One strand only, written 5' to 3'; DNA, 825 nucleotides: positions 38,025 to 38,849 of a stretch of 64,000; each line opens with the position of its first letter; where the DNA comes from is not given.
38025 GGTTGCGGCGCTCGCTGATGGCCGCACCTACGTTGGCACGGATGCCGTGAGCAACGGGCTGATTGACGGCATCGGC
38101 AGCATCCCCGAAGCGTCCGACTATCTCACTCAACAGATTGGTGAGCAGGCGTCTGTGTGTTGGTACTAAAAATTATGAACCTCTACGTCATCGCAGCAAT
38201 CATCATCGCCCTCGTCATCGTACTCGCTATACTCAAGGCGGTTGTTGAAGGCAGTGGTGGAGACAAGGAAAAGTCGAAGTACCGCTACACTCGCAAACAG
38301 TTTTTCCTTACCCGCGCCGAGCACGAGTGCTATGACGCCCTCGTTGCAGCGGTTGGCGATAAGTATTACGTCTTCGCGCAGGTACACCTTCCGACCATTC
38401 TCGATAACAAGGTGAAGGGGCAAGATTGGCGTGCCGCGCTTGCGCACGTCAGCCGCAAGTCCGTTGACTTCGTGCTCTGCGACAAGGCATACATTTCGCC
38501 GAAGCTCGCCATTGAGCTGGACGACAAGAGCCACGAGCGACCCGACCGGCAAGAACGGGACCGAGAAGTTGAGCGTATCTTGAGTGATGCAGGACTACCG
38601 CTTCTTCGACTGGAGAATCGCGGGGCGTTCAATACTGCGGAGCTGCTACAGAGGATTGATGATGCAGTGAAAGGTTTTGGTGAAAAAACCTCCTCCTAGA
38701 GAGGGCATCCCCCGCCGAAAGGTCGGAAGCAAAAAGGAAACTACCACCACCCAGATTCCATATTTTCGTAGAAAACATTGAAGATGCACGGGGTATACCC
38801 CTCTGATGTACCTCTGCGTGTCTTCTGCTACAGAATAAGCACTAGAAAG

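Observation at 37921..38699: Membrane-anchored DUF2726-like nuclease-fold protein adjacent to the Type III R-M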

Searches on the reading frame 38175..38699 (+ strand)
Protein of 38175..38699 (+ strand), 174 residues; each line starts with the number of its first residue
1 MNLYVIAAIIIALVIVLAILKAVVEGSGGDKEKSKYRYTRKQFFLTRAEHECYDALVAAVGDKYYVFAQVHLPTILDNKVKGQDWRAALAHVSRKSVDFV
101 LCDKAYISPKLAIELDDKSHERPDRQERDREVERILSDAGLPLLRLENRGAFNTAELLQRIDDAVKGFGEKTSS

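Call 3: search_protein_families(library=pfam, proteins=[window:38175-38699:+], max_evalue=0.1)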
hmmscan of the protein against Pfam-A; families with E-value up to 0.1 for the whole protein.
window:38175-38699:+ (174 aa): 3 families
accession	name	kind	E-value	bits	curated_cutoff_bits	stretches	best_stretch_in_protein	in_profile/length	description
PF10881.14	DUF2726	-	6.4e-30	103.9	24.7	1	44-161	4-123/126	Protein of unknown function (DUF2726)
PF18741.7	MTES_1575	-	4.3e-05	24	38.2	1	91-149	21-79/96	REase_MTES_1575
PF04480.18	DUF559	-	0.00016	22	20.6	1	100-160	44-103/109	Protein of unknown function (DUF559)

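Call 4: search_protein_families(library=padloc, proteins=[window:38175-38699:+], max_evalue=0.1)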
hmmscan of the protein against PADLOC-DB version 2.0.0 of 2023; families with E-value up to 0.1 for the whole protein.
window:38175-38699:+ (174 aa): 1 family
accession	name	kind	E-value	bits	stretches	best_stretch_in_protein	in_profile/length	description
PDLC03210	mREase_II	-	0.037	11.3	1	99-167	52-121/294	Type II methyl-directed restriction enzyme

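Call 6: find_homologous_proteins(query=window:38175-38699:+)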
Query window:38175-38699:+ (174 aa): 1378 proteins with E <= 0.001 among 2286 candidates; the best 120 are listed.
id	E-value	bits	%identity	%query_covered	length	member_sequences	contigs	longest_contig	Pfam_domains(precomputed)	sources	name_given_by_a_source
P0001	9.2e-108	375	100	100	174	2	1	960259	PF10881.15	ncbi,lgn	ncbi:MAG: DUF2726 domain-containing protein [bacterium]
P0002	7.3e-91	320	84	89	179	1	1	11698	PF10881.15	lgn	-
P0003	2.7e-88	312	85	93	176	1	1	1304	PF04480.19,PF10881.15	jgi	jgi:very-short-patch-repair endonuclease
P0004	2.2e-87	309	85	93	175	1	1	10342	PF10881.15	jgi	jgi:very-short-patch-repair endonuclease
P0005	2.6e-87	309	85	87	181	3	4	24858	PF10881.15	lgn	-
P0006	6.1e-87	308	85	93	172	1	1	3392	PF10881.15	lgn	-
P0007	3.8e-86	305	81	98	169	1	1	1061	PF18741.8,PF10881.15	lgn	-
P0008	8.7e-86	304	85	94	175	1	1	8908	PF10881.15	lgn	-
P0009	1.5e-85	303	86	84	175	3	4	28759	PF10881.15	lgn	-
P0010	1.7e-85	303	85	94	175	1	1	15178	PF10881.15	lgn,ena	-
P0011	3.2e-85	302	83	94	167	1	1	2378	PF10881.15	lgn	-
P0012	3.7e-85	302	81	95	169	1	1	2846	PF04480.19,PF10881.15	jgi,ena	-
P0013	4.8e-85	301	81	99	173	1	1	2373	PF10881.15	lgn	-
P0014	5.7e-85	301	85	94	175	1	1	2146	PF10881.15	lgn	-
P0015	7.2e-85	301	85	94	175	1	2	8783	PF10881.15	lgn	-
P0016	7.9e-85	301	85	94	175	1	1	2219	PF10881.15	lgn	-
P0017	2.2e-84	299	84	94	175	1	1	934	PF10881.15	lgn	-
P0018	2.3e-84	299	83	93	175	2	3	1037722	PF18741.8,PF10881.15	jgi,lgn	jgi:very-short-patch-repair endonuclease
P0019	2.4e-84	299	83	94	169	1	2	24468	PF10881.15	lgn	-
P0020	4.1e-84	298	83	94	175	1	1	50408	PF10881.15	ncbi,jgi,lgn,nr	ncbi:MAG: DUF2726 domain-containing protein [Burkholderiaceae bacterium]|jgi:very-short-patch-repair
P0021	4.1e-84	298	82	93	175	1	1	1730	PF18741.8,PF10881.15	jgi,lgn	jgi:very-short-patch-repair endonuclease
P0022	5.2e-84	298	81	95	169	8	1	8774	PF04480.19,PF10881.15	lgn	-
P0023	5.3e-84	298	81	95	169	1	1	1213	PF10881.15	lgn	-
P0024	5.7e-84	298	83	94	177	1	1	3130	PF10881.15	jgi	jgi:very-short-patch-repair endonuclease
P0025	8.1e-84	297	83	84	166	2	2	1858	PF04480.19,PF10881.15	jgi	-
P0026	2.8e-83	296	82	84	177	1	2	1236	PF04480.19,PF10881.15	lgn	-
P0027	5.7e-83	295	84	93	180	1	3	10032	PF10881.15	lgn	-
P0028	9.0e-83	294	83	93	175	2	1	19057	PF10881.15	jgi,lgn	jgi:very-short-patch-repair endonuclease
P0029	1.3e-82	293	82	94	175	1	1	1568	PF10881.15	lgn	-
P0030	1.4e-82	293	83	93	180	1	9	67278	PF10881.15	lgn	-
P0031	1.6e-82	293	81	93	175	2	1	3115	PF10881.15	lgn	-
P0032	2.3e-82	293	79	96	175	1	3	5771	PF10881.15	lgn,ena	-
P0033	3.1e-82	292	80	94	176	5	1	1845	PF10881.15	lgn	-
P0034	3.7e-82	292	81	94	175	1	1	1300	PF10881.15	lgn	-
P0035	5.5e-82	291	81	93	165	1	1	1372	PF10881.15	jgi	-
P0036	7.6e-82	291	82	94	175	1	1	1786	PF10881.15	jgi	jgi:very-short-patch-repair endonuclease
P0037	8.3e-82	291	82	93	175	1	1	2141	PF10881.15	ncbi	-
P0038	9.1e-82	291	79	94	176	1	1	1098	PF10881.15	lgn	-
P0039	9.7e-82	291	80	94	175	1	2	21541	PF10881.15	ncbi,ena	-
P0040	3.4e-81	289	80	94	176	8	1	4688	PF04480.19,PF18741.8,PF10881.15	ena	-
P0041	6.1e-81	288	81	82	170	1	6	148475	PF10881.15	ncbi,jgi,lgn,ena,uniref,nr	ncbi:MAG: hypothetical protein COU47_03920 [Candidatus Niyogibacteria bacterium CG10_big_fil_rev_8_2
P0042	1.6e-80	287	75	96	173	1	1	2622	PF04480.19,PF10881.15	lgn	-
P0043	2.1e-80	286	80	94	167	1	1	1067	PF10881.15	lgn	-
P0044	2.7e-80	286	78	84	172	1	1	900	PF04480.19,PF10881.15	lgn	-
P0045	5.8e-80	285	77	96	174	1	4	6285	PF10881.15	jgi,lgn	jgi:very-short-patch-repair endonuclease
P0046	6.6e-80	285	78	95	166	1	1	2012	PF10881.15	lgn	-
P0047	1.0e-79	284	75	98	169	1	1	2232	PF10881.15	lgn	-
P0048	3.8e-79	282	78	86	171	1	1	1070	PF18741.8,PF10881.15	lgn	-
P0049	2.2e-78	280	79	94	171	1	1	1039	PF10881.15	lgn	-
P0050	3.4e-77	276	73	95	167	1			PF10881.15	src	-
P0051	7.4e-77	275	73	95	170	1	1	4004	PF10881.15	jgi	jgi:very-short-patch-repair endonuclease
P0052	8.0e-77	275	76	93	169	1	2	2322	PF10881.15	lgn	-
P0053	1.1e-76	274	76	92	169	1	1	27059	PF10881.15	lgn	-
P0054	3.6e-76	272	71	97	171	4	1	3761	PF10881.15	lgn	-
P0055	5.7e-75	269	75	84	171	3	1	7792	PF18741.8,PF10881.15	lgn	-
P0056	2.3e-74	267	72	98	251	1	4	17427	PF10881.15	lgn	-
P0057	3.9e-74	266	73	92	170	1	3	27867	PF18741.8,PF10881.15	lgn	-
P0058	4.2e-74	266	71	95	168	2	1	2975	PF04480.19,PF18741.8,PF10881.15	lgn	-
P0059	5.2e-74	265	77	85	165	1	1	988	PF10881.15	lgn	-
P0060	8.5e-74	265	73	84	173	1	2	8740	PF18741.8,PF10881.15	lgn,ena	-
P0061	1.2e-73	264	74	94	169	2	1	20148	PF18741.8,PF10881.15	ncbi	-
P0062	4.5e-73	262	73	84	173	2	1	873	PF18741.8,PF10881.15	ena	-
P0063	5.6e-73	262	80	85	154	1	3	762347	PF10881.15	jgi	-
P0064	1.3e-72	261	72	95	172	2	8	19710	PF18741.8,PF10881.15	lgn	-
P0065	1.4e-72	261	69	95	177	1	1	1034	PF18741.8,PF10881.15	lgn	-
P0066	1.5e-72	261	74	94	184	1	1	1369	PF10881.15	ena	-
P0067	2.4e-72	260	68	100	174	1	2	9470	PF10881.15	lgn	-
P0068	3.3e-72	260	71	93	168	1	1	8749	PF18741.8,PF10881.15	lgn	-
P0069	3.9e-72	259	71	98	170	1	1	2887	PF18741.8,PF10881.15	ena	-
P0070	4.0e-72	259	70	98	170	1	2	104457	PF18741.8,PF10881.15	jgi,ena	jgi:very-short-patch-repair endonuclease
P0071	5.9e-72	259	72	94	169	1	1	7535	PF18741.8,PF10881.15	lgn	-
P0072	6.2e-72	259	68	99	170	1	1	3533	PF18741.8,PF10881.15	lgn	-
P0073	8.9e-72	258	73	83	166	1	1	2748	PF18741.8,PF10881.15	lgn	-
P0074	9.0e-72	258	72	93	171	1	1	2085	PF18741.8,PF10881.15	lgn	-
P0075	9.1e-72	258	68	95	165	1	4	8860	PF10881.15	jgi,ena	-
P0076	1.1e-71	258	71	93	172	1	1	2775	PF18741.8,PF10881.15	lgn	-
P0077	1.4e-71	258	72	95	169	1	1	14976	PF18741.8,PF10881.15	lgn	-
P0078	1.4e-71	258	77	81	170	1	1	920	PF18741.8,PF10881.15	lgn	-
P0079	2.0e-71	257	70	98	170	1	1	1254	PF18741.8,PF10881.15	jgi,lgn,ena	-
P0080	3.0e-71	257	78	80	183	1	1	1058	PF18741.8,PF10881.15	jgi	-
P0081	3.3e-71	256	76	80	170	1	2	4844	PF18741.8,PF10881.15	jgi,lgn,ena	-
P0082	4.1e-71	256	67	100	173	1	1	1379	PF18741.8,PF10881.15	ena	-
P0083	4.1e-71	256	76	80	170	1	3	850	PF10881.15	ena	-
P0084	6.7e-71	255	75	80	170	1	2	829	PF18741.8,PF10881.15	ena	-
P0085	7.0e-71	255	67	98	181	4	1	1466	PF18741.8,PF10881.15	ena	-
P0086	7.9e-71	255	69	94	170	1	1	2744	PF10881.15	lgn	-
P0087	8.2e-71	255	73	87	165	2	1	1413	PF04480.19,PF18741.8,PF10881.15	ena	-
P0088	8.5e-71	255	72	85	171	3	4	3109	PF10881.15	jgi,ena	-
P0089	9.7e-71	255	74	86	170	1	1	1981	PF18741.8,PF10881.15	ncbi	-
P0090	1.0e-70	255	73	81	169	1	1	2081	PF10881.15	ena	-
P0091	1.1e-70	255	67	95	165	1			PF10881.15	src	-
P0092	1.4e-70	254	80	75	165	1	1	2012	PF10881.15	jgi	jgi:very-short-patch-repair endonuclease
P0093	1.4e-70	254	69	94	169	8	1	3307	PF10881.15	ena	-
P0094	1.5e-70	254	78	78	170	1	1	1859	PF10881.15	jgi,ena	-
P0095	1.6e-70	254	72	94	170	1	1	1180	PF18741.8,PF10881.15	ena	-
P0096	1.7e-70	254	74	82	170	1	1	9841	PF10881.15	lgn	-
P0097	1.7e-70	254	75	83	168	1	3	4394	PF18741.8,PF10881.15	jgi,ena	-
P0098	1.8e-70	254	76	80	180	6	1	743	PF18741.8,PF10881.15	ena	-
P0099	2.3e-70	254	67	95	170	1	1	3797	PF10881.15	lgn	-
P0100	2.5e-70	254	74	81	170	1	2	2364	PF18741.8,PF10881.15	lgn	-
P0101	2.7e-70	253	70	92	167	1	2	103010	PF10881.15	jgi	jgi:very-short-patch-repair endonuclease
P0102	2.8e-70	253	72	86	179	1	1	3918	PF10881.15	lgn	-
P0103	3.1e-70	253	75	83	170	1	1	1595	PF18741.8,PF10881.15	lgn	-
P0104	3.4e-70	253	75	80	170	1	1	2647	PF10881.15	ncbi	-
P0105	3.7e-70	253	68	94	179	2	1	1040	PF18741.8,PF10881.15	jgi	jgi:very-short-patch-repair endonuclease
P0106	3.8e-70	253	68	95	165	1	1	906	PF10881.15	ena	-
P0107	4.1e-70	253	69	91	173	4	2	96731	PF10881.15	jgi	jgi:very-short-patch-repair endonuclease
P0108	5.3e-70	252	79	78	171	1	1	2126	PF18741.8,PF10881.15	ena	-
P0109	5.8e-70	252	70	93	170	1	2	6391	PF10881.15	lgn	-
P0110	6.2e-70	252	71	93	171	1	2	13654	PF10881.15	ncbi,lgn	-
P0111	7.1e-70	252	74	83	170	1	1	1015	PF10881.15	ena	-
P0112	8.2e-70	252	77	77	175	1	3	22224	PF10881.15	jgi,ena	-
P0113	8.4e-70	252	75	80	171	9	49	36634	PF10881.15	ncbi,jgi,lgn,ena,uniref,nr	ncbi:hypothetical protein A2Z53_01300 [Candidatus Giovannonibacteria bacterium RIFCSPHIGHO2_02_42_15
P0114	1.0e-69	252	71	93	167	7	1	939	PF04480.19,PF18741.8,PF10881.15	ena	-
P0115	1.0e-69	251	70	91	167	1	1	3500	PF18741.8,PF10881.15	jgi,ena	-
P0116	1.2e-69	251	67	98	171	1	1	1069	PF10881.15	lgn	-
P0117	1.2e-69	251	70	93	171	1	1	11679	PF10881.15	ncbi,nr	ncbi:MAG: DUF2726 domain-containing protein [Candidatus Azambacteria bacterium]|nr:DUF2726 domain-co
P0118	1.4e-69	251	79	75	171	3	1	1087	PF10881.15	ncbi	-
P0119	1.7e-69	251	78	78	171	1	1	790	PF10881.15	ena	-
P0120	1.8e-69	251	70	87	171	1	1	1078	PF18741.8,PF10881.15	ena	-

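Call 10: find_encoding_contigs(protein=P0018, flank=8000, max_places=4)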
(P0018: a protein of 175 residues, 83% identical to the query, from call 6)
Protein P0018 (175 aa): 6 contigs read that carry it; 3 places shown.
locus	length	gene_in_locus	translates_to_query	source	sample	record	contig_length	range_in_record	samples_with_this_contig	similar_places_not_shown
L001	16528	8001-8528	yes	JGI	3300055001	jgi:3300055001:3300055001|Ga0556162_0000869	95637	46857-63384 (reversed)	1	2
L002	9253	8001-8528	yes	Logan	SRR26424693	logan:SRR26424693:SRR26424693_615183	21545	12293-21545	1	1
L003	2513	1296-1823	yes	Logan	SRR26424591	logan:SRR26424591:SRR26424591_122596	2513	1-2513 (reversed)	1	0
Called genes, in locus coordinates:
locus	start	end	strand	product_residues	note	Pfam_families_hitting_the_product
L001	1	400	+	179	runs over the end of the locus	-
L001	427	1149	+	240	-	PF13462:Thioredoxin_4, PF01323:DSBA, PF13743:Thioredoxin_5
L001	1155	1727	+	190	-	PF02600:DsbB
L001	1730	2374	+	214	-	PF13624:SurA_N_3, PF09312:SurA_N (weak)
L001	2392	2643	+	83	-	PF13453:Zn_ribbon_TFIIB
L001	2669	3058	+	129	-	PF03713:DUF305, PF13628:DUF4142 (weak)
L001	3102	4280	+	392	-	PF01494:FAD_binding_3, PF07992:Pyr_redox_2 (faint), PF01494:FAD_binding_3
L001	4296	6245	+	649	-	PF00122:E1-E2_ATPase, PF00702:Hydrolase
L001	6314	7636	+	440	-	PF19425:Csd3_N2, PF01551:Peptidase_M23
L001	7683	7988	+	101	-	-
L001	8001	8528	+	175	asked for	PF10881:DUF2726, PF18741:MTES_1575 (faint)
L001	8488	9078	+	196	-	-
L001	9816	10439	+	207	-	-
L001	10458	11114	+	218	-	-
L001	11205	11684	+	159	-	PF02643:DUF192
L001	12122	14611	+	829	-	PF12895:ANAPC3 (faint), PF13431:TPR_17 (faint), PF21033:RMD1-3 (faint), PF13414:TPR_11 (faint), PF23914:TPR_CcmH_CycH (faint), PF00515:TPR_1 (faint), PF07719:TPR_2 (faint), PF14559:TPR_19 (weak), +4 more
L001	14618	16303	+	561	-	PF03023:MurJ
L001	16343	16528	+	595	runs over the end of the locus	PF00009:GTP_EFTU, PF03144:GTP_EFTU_D2, PF22042:EF-G_D2 (weak), PF14492:EFG_III, PF00679:EFG_C, PF06421:LepA_C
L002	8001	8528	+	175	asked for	PF10881:DUF2726, PF18741:MTES_1575 (faint)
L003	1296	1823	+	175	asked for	PF10881:DUF2726, PF18741:MTES_1575 (faint)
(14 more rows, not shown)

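Call 11: find_encoding_contigs(protein=P0041, flank=8000, max_places=6)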
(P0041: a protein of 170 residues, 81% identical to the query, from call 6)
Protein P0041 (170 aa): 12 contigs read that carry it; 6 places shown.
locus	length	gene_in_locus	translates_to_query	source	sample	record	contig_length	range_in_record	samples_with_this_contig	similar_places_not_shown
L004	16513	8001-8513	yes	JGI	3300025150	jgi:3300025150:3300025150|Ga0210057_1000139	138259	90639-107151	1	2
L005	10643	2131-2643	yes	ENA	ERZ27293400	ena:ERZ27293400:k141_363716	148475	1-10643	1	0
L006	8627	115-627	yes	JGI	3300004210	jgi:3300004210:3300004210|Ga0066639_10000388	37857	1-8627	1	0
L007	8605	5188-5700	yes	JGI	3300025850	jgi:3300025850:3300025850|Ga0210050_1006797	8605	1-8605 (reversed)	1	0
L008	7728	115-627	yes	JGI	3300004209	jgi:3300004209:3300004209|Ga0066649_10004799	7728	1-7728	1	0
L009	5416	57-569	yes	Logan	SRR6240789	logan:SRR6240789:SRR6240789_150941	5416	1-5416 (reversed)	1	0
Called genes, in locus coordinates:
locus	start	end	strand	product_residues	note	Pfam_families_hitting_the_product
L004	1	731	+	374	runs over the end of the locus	PF01368:DHH (weak)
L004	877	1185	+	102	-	PF00166:Cpn10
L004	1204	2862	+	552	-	PF00118:Cpn60_TCP1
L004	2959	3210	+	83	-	-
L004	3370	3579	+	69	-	-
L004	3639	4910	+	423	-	PF01145:Band_7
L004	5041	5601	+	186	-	PF04011:LemA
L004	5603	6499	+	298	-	PF01435:Peptidase_M48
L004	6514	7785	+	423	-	PF00149:Metallophos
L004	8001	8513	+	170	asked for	PF10881:DUF2726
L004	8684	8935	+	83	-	PF02201:SWIB, PF26291:SWIB_eIF2D (weak)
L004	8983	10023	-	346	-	-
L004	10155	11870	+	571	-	PF01807:Zn_ribbon_DnaG, PF08275:DNAG_N, PF01751:Toprim (weak), PF13155:Toprim_2, PF13362:Toprim_3 (weak), PF13662:Toprim_4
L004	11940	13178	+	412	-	PF03979:Sigma70_r1_1, PF00140:Sigma70_r1_2, PF04542:Sigma70_r2, PF04539:Sigma70_r3, PF04545:Sigma70_r4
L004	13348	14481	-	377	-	-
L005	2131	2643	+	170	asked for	PF10881:DUF2726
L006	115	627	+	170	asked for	PF10881:DUF2726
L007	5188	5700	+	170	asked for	PF10881:DUF2726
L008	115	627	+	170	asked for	PF10881:DUF2726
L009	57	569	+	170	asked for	PF10881:DUF2726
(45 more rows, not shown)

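Call 12: find_encoding_contigs(protein=P0020, flank=8000, max_places=4)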
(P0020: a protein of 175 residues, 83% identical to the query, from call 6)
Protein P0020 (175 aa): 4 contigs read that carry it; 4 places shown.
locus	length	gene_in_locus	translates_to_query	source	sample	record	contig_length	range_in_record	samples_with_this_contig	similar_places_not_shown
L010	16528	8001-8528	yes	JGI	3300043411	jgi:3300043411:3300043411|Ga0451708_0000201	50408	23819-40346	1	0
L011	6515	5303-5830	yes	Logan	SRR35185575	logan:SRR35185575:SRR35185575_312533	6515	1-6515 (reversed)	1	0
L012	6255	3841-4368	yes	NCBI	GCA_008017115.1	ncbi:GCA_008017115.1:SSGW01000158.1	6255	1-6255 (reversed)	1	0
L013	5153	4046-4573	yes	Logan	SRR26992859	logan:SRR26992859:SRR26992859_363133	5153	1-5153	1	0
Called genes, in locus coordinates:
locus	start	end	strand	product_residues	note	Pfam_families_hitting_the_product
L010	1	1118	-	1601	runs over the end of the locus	PF00580:UvrD-helicase (weak), PF13086:AAA_11, PF13245:AAA_19 (weak), PF13604:AAA_30 (weak), PF13087:AAA_12, PF18741:MTES_1575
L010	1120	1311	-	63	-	PF12728:HTH_17, PF00376:MerR (weak), PF13411:MerR_1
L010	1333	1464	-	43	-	-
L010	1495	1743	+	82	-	-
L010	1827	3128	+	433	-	PF00239:Resolvase, PF07508:Recombinase, PF13408:Zn_ribbon_recom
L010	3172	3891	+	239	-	-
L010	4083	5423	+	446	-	-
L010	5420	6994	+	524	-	PF13644:DKNYY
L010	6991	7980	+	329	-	-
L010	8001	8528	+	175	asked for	PF10881:DUF2726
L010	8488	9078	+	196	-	-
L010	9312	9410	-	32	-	-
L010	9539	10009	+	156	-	-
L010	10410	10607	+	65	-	-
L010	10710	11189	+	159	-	PF00657:Lipase_GDSL, PF13472:Lipase_GDSL_2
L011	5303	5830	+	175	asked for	PF10881:DUF2726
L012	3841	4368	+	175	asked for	PF10881:DUF2726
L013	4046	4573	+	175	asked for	PF10881:DUF2726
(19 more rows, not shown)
